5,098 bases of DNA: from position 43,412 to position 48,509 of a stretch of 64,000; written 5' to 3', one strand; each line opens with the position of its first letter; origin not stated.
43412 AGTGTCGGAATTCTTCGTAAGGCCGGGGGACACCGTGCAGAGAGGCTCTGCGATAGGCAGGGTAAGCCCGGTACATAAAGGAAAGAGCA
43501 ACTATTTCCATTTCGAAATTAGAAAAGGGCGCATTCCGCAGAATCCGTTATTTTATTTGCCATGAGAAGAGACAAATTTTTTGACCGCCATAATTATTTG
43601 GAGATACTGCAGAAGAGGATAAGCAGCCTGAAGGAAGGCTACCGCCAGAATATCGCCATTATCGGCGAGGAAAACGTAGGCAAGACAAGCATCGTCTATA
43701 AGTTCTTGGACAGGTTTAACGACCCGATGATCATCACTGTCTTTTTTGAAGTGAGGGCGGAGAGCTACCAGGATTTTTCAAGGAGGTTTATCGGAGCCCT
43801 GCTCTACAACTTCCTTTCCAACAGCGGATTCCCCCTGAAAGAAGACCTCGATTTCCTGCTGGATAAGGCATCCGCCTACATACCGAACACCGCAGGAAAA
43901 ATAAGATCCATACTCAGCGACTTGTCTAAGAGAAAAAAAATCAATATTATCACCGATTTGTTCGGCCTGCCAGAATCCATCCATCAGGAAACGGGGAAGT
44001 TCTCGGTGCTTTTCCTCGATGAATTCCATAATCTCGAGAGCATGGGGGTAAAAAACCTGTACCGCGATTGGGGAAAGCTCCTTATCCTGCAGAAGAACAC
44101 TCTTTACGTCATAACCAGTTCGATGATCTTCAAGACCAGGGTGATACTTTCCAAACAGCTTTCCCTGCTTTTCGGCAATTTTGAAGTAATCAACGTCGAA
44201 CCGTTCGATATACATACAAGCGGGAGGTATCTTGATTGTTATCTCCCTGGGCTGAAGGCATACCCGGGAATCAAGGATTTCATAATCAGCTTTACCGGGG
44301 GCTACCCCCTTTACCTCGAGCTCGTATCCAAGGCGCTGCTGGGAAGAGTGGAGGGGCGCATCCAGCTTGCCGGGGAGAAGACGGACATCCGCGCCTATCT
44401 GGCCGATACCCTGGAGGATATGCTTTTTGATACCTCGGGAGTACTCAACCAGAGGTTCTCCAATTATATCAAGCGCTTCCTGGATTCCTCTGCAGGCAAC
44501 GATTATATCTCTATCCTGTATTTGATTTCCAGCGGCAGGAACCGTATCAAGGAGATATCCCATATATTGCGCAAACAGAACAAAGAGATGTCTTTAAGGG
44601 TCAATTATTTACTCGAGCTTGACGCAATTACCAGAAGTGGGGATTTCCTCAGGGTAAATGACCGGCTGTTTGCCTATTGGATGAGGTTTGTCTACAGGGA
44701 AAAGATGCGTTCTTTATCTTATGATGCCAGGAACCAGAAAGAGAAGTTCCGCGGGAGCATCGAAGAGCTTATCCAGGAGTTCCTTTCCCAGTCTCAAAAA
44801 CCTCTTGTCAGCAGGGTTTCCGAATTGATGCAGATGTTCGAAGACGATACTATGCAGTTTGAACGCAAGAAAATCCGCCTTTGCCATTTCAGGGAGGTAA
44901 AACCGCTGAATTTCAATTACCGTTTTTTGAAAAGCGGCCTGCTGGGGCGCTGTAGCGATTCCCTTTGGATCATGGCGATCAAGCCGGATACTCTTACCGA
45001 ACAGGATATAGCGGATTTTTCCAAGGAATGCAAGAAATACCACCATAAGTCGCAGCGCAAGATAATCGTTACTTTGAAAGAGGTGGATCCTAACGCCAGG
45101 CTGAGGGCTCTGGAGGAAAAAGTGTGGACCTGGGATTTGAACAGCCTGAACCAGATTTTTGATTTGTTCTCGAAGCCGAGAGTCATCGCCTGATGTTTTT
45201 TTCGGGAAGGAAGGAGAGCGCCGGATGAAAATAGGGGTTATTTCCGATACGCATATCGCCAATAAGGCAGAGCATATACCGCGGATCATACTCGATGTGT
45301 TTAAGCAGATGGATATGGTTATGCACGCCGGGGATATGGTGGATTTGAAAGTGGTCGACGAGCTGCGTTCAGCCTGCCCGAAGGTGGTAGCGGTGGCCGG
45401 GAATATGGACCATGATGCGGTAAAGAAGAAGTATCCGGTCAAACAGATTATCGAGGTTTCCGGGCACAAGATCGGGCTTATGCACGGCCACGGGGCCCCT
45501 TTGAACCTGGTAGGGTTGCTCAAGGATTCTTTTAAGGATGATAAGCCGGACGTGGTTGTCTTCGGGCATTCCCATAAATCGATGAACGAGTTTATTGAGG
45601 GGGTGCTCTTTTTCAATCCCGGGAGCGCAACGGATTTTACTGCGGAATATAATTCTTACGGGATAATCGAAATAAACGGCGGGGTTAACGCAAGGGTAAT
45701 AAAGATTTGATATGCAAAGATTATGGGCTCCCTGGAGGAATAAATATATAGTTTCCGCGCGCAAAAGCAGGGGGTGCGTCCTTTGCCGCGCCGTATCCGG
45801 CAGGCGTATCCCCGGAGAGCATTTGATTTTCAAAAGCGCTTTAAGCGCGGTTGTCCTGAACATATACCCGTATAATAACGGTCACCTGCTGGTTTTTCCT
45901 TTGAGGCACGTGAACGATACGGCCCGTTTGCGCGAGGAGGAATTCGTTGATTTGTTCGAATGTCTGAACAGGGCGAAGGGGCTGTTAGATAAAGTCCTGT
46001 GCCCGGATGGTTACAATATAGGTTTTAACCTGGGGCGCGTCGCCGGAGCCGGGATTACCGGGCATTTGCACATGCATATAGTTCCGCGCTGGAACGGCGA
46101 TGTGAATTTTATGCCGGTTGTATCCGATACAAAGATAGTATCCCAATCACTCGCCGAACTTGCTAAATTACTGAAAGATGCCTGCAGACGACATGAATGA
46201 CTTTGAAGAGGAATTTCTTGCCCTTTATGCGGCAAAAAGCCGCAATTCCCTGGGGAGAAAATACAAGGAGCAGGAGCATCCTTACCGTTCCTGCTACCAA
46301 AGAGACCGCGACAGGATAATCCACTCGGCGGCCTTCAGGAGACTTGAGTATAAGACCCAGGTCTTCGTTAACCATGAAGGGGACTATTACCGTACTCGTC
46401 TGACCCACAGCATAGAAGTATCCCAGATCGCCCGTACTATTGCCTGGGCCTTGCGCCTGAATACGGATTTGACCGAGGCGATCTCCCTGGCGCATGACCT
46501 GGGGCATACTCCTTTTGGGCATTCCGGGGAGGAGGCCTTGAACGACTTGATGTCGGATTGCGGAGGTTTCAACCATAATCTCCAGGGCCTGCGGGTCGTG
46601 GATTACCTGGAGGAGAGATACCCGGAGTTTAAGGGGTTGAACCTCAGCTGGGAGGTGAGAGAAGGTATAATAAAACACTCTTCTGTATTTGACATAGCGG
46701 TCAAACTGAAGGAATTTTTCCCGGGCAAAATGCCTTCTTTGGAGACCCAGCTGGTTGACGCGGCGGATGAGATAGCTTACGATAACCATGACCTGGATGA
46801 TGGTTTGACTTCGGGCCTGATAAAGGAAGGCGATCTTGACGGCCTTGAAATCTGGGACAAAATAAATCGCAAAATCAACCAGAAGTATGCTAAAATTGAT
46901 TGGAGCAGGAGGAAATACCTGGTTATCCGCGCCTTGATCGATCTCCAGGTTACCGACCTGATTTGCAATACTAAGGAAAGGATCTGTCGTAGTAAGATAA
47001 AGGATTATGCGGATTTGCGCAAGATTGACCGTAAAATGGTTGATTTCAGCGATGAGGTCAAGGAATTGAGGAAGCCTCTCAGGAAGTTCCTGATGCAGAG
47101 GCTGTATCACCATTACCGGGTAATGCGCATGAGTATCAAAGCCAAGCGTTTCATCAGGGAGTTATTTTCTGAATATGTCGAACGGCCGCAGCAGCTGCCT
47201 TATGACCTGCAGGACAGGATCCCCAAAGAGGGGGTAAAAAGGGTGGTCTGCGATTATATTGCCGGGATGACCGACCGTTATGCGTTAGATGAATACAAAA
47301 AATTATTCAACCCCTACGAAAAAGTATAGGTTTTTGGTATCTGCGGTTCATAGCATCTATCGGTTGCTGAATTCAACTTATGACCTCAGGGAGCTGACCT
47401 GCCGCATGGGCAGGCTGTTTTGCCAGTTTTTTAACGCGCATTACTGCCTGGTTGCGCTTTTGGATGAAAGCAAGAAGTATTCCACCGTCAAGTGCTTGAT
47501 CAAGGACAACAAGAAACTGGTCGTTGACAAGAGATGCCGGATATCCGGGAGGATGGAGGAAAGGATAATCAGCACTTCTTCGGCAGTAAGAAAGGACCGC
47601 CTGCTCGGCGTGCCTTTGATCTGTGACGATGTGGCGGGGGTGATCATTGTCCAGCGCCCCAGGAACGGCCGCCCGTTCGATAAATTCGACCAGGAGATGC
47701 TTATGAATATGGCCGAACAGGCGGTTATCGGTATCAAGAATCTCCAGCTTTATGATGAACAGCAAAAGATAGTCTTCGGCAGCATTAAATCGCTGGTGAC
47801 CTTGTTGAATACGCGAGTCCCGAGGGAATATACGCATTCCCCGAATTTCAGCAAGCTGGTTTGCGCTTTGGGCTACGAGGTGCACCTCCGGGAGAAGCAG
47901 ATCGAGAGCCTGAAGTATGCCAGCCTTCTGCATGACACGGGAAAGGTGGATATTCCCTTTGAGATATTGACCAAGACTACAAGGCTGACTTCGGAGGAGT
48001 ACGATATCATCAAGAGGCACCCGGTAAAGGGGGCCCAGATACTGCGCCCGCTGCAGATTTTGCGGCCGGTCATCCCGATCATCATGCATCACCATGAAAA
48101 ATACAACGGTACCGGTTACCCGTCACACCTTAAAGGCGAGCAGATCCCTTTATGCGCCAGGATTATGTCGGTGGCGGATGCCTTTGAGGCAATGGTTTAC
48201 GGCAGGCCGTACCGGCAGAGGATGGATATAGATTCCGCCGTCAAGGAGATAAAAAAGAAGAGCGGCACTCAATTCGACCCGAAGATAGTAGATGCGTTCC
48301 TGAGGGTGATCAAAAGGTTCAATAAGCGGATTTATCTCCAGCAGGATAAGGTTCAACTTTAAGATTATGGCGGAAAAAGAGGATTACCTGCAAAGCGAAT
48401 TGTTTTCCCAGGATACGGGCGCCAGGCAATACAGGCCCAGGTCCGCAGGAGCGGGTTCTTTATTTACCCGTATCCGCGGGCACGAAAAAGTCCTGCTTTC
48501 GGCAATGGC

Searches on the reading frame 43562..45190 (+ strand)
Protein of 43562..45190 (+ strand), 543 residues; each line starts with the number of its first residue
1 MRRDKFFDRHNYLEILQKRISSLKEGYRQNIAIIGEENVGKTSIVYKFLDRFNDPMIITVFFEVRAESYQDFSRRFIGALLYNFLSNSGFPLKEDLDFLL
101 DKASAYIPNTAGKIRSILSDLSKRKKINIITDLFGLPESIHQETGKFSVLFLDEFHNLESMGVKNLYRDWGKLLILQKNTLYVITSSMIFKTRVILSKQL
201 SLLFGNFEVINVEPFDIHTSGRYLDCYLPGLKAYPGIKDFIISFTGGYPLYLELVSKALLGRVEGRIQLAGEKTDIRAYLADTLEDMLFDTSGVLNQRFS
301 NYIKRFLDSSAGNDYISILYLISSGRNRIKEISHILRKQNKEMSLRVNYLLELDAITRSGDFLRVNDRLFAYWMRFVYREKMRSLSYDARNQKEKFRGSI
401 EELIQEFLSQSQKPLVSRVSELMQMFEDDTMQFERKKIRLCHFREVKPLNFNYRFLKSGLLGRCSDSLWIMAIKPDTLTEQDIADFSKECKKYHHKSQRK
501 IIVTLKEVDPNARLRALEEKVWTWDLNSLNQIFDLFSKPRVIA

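Call 47: search_protein_families(library=pfam, proteins=[window:43562-45190:+], max_evalue=0.00001)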
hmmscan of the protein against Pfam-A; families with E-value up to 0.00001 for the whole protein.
window:43562-45190:+ (543 aa): 2 families
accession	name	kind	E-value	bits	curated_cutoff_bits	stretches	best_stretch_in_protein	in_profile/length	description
PF01637.24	ATPase_2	-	2.3e-07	31.3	33.2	1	6-254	1-224/225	ATPase domain predominantly from Archaea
PF13191.12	AAA_16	-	1.1e-06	29.7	32.6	1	6-163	2-149/167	AAA ATPase domain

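Call 48: search_protein_families(library=ncbifam, proteins=[window:43562-45190:+], max_evalue=0.00001)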
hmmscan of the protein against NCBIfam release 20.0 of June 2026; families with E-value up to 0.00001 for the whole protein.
window:43562-45190:+ (543 aa): 0 families

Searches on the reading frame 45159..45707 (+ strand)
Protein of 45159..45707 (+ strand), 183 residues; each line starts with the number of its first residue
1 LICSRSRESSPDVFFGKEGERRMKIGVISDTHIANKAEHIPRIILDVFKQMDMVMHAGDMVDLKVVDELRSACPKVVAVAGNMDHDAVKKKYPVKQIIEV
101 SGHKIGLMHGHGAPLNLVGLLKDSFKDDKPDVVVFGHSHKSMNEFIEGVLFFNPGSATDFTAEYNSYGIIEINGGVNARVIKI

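Call 56: search_protein_families(library=pfam, proteins=[window:45159-45707:+], max_evalue=0.00001)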
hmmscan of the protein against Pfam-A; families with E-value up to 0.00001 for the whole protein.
window:45159-45707:+ (183 aa): 2 families
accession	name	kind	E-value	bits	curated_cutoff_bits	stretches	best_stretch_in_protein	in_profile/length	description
PF12850.12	Metallophos_2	-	6e-36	124.2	27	1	23-173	1-152/154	Calcineurin-like phosphoesterase superfamily domain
PF00149.33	Metallophos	-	9e-11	43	21.5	1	23-140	1-190/191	Calcineurin-like phosphoesterase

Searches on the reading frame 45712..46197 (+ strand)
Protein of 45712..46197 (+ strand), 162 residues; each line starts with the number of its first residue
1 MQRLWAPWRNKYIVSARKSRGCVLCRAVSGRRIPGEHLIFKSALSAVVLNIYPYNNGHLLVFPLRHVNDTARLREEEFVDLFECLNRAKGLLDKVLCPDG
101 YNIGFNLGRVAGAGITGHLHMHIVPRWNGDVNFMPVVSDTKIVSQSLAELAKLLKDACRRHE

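Call 56: search_protein_families(library=pfam, proteins=[window:45712-46197:+], max_evalue=0.00001)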
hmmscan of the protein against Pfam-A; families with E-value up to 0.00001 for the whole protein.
window:45712-46197:+ (162 aa): 1 family
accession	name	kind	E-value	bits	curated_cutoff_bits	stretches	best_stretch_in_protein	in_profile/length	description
PF01230.28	HIT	-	1.8e-13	51.3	21.5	1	37-126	7-95/98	HIT domain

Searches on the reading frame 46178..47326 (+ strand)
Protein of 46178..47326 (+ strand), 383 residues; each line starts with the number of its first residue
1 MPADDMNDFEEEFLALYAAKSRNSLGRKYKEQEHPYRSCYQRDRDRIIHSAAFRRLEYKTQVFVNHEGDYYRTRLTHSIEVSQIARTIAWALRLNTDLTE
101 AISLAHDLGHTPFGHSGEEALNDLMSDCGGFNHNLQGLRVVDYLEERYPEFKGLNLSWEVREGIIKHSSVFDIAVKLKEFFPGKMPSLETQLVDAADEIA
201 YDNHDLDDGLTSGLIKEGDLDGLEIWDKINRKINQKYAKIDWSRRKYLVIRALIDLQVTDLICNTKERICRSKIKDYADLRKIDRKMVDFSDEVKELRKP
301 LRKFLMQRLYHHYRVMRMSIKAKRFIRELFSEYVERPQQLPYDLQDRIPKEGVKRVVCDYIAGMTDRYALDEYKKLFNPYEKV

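Call 47: search_protein_families(library=pfam, proteins=[window:46178-47326:+], max_evalue=0.00001)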
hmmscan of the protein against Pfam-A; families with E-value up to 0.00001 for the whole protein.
window:46178-47326:+ (383 aa): 2 families
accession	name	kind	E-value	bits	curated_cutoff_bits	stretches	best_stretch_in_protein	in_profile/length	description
PF13286.11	HD_assoc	-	8e-28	97.3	22.2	1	288-375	1-91/91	Phosphohydrolase-associated domain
PF01966.28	HD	-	1.3e-15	58.1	22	1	74-201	1-115/116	HD domain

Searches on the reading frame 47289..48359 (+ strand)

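Call 47: search_protein_families(library=pfam, proteins=[window:47289-48359:+], max_evalue=0.00001)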
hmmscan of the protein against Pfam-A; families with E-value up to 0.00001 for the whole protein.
window:47289-48359:+ (357 aa): 2 families
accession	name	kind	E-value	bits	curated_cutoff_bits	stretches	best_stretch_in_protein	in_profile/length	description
PF13487.12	HD_5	-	1e-42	146.2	27.2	1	169-333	3-170/170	HD domain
PF01966.28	HD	-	3.1e-17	63.4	22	1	183-302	4-116/116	HD domain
